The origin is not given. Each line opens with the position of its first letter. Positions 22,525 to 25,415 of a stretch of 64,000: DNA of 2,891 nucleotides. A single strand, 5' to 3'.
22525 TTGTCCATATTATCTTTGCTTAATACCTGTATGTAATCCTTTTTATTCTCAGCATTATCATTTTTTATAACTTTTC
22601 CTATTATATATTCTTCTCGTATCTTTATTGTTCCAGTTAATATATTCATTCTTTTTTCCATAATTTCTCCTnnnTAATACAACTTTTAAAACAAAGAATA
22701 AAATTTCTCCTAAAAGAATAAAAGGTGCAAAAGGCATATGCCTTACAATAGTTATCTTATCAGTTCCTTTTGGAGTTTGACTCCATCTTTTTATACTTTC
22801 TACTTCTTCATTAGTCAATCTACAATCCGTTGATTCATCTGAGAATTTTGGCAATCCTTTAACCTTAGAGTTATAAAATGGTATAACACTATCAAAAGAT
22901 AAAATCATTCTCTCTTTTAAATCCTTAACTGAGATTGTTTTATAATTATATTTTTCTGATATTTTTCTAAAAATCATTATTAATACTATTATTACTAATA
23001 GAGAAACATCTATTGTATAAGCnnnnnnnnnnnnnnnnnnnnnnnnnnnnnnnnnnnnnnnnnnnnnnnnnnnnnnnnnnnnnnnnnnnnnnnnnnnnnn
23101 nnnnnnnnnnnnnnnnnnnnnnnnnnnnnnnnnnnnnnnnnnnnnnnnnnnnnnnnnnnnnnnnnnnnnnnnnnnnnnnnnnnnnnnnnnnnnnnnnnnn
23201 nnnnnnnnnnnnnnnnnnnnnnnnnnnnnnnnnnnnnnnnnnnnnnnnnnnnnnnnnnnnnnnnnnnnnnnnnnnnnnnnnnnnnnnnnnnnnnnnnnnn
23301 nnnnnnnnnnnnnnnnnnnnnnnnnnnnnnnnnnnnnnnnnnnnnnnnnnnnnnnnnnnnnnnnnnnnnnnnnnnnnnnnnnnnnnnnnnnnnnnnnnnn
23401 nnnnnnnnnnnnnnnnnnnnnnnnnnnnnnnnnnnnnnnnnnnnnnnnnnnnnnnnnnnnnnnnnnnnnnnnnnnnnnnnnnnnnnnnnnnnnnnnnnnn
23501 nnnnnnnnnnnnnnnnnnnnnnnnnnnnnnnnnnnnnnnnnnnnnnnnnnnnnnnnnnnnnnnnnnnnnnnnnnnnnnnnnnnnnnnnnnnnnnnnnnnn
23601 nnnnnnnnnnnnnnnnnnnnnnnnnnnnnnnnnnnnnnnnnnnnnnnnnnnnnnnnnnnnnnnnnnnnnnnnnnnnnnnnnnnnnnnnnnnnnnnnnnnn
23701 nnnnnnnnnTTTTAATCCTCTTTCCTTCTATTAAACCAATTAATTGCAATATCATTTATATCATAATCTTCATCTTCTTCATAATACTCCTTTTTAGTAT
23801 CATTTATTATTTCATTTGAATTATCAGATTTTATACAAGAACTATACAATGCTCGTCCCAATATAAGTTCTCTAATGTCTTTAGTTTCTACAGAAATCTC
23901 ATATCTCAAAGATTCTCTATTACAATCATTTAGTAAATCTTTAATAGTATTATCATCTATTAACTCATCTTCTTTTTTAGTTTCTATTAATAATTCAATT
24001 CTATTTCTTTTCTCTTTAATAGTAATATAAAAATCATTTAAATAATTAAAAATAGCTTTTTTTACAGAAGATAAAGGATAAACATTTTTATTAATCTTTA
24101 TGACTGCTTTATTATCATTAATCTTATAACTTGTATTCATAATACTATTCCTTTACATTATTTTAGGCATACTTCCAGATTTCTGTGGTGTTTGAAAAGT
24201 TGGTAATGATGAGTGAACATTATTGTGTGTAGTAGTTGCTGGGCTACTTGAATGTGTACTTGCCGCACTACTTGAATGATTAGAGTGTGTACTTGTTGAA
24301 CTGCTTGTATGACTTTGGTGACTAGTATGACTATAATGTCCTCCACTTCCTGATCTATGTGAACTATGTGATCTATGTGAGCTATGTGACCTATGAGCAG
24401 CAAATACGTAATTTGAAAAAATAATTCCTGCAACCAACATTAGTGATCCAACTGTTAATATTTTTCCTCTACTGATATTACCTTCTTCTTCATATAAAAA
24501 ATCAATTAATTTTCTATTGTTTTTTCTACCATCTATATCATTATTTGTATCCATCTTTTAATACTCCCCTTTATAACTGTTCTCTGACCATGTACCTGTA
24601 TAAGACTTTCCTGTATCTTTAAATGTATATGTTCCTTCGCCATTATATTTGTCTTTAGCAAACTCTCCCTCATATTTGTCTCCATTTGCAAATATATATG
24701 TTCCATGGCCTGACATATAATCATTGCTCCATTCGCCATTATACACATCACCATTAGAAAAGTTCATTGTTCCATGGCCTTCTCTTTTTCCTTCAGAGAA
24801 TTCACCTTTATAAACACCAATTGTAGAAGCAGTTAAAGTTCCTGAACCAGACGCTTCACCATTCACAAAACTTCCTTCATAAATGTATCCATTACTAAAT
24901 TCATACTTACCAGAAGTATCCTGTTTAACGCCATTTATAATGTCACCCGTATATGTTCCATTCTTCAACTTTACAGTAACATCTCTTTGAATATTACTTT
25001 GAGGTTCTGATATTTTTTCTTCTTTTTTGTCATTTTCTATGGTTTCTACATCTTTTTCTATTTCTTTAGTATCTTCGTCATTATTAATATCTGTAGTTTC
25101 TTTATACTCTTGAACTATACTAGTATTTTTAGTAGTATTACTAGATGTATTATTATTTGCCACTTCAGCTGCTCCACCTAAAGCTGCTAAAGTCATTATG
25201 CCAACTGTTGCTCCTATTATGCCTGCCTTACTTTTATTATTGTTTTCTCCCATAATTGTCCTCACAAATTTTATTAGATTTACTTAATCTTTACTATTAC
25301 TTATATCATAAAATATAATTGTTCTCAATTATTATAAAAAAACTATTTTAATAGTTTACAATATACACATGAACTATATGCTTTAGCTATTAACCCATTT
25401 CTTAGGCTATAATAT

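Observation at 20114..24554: Complete His-Xaa-Ser (Hxs) peptide-modification locus with an embedded prepilin-peptidase-like protein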

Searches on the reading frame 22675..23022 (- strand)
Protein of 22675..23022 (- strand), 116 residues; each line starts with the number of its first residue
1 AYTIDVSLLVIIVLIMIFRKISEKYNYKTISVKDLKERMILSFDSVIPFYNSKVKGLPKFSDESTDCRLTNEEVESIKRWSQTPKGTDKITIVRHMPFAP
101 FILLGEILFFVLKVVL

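Call 62: search_protein_representatives(protein=window:22675-23022:-)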
Query: 116 residues. Proteins with E-value up to 0.001 (for the whole library): 444; up to 1e-10: 333; up to 1e-30: 5. The best 150 are listed.
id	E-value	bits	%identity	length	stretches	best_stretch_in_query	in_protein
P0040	7.0e-41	154.7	65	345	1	4-116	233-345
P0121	7.6e-41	154.6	60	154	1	2-114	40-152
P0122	1.0e-38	147.8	56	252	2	4-114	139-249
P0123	1.1e-37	144.4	68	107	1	15-114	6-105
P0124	3.1e-33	130.2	68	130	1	16-114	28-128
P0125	1.2e-29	118.6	50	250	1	4-115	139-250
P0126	6.4e-28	113.0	50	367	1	2-113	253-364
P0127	2.2e-27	111.4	47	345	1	2-111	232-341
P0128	3.4e-27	110.7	48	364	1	2-111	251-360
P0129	9.5e-27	109.3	68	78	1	39-114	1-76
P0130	2.4e-26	108.0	52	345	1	8-112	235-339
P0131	4.2e-26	107.2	47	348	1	4-111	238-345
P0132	5.1e-26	106.9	45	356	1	2-116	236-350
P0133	5.4e-26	106.8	46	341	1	2-115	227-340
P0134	7.3e-26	106.4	51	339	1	8-116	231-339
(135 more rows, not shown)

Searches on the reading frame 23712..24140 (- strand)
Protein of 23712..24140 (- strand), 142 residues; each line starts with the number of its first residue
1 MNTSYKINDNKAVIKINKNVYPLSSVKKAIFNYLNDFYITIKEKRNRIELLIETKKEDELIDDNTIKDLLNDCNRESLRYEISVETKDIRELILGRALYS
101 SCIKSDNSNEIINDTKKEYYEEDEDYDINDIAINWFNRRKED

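Call 3: search_protein_families(library=ncbifam, proteins=[window:23712-24140:-], max_evalue=0.01)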
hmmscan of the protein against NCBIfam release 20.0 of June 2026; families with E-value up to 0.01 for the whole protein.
window:23712-24140:- (142 aa): 2 families
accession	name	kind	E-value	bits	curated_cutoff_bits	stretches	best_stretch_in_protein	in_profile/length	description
TIGR03976.1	chp_LLNDYxLRE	equivalog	5.2e-14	52.4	50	1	16-101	1-87/90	His-Xaa-Ser system protein HxsD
NF038315.1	HxsD_rel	equivalog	4.3e-05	23.6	41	1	14-68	1-52/62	HxsD-like protein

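Call 4: search_protein_families(library=pfam, proteins=[window:23712-24140:-], max_evalue=0.01)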
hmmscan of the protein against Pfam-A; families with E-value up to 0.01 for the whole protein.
window:23712-24140:- (142 aa): 2 families
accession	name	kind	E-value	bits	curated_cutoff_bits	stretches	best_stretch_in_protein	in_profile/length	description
PF08722.17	Tn7_TnsA-like_N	-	0.0014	19.5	26.5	1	22-67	22-60/85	TnsA-like endonuclease N terminal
PF20790.2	Reov_VP3_GTase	-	0.008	16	27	1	50-127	58-135/264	Reovirus VP3 protein, guanylyltransferase (GTase)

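Call 45: search_protein_families(library=padloc, proteins=[window:23712-24140:-], max_evalue=0.001)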
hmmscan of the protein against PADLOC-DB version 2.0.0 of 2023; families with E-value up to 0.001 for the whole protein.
window:23712-24140:- (142 aa): 0 families

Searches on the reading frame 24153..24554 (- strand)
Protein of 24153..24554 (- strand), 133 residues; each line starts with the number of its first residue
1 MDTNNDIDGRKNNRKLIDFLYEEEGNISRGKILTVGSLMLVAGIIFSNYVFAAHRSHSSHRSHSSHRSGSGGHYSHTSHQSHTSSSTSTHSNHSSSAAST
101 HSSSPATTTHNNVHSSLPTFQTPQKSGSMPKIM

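Call 3: search_protein_families(library=ncbifam, proteins=[window:24153-24554:-], max_evalue=0.01)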
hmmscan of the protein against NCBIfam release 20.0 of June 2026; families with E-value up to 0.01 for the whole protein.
window:24153-24554:- (133 aa): 4 families
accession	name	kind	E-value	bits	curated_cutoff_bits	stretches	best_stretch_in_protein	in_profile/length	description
NF038309.1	HisXaaSer_A3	equivalog_domain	3.2e-30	103.8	65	1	13-86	6-80/81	His-Xaa-Ser repeat protein HxsA3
TIGR03979.1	His_Ser_Rich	equivalog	0.00032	20.7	121.65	1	48-116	51-122/190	His-Xaa-Ser repeat protein HxsA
NF042931.1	SAG1386_EF1546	equivalog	0.0019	18.3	80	1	36-106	37-106/158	SAG1386/EF1546 family surface-associated protein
NF038296.1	HisXaaSer_A2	equivalog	0.0043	18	48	1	48-69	71-95/96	His-Xaa-Ser repeat protein HxsA2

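Call 4: search_protein_families(library=pfam, proteins=[window:24153-24554:-], max_evalue=0.01)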
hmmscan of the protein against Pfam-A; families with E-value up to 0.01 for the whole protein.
window:24153-24554:- (133 aa): 1 family
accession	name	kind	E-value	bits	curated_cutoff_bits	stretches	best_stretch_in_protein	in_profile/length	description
PF04103.21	CD20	-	0.0079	16.7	27.9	1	34-87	68-115/156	CD20-like family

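Call 45: search_protein_families(library=padloc, proteins=[window:24153-24554:-], max_evalue=0.001)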
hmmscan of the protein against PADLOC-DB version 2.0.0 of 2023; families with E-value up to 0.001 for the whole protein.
window:24153-24554:- (133 aa): 0 families

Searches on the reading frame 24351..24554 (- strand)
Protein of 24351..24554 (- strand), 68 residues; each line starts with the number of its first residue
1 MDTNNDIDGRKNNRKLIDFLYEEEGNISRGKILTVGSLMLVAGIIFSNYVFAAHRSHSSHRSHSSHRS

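Call 34: find_related_loci(query=A2, collection=metagenome_contigs, flank=7000)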
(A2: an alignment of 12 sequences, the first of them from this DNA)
Query A2 (68 aa) in metagenome_contigs; peptide patterns used: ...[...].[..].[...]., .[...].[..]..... (x = any residue, [..] = any of these).
600 stretches matched a pattern (row limit reached: there are more); 167 encode a relative of the query (tblastn E <= 1e-3); the best 80 are kept; 80 distinct loci.
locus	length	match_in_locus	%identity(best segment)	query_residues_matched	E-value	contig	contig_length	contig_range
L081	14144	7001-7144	92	11-58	2e-21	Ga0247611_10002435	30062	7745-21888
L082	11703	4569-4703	76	11-55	7e-20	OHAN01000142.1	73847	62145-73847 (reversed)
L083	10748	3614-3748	78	11-55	1e-19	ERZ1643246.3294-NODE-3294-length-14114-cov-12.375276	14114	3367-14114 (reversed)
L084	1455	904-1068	76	5-58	1e-19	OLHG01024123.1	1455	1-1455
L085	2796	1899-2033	76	11-55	2e-19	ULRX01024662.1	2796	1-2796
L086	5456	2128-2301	74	1-58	3e-19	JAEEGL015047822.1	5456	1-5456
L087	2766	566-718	61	18-68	3e-19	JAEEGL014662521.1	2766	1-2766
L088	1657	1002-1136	76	11-55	4e-19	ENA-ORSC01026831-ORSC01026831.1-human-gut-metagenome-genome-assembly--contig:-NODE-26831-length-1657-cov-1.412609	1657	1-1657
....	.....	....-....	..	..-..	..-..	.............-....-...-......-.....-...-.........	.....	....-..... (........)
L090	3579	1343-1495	57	18-68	9e-19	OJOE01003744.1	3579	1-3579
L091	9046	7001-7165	53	13-67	1e-18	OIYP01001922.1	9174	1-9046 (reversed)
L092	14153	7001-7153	57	18-68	2e-18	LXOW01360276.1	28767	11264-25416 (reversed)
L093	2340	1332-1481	56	19-68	8e-18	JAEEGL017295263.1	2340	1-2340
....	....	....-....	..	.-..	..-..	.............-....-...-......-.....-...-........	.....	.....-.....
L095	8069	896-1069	69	1-58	1e-17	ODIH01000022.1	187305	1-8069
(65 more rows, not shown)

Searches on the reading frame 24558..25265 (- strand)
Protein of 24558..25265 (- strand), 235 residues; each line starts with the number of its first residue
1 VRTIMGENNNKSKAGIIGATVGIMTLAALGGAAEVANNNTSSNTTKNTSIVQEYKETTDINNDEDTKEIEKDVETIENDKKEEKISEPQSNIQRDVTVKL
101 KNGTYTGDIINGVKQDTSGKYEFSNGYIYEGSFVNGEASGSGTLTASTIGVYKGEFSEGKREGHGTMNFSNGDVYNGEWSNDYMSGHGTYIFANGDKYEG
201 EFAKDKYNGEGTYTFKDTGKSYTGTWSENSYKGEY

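Call 3: search_protein_families(library=ncbifam, proteins=[window:24558-25265:-], max_evalue=0.01)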
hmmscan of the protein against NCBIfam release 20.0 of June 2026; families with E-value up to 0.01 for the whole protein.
window:24558-25265:- (235 aa): 0 families

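Call 4: search_protein_families(library=pfam, proteins=[window:24558-25265:-], max_evalue=0.01)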
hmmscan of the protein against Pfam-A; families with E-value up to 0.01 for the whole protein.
window:24558-25265:- (235 aa): 2 families
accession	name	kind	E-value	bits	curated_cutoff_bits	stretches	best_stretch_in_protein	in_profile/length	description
PF02493.26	MORN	-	4.7e-24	83.2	22.5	3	175-196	1-22/23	MORN repeat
PF14382.12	ECR1_N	-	0.0065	16.7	27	1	181-193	12-29/38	Exosome complex exonuclease RRP4 N-terminal region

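Call 45: search_protein_families(library=padloc, proteins=[window:24558-25265:-], max_evalue=0.001)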
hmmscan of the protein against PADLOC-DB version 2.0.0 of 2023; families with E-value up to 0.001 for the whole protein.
window:24558-25265:- (235 aa): 0 families
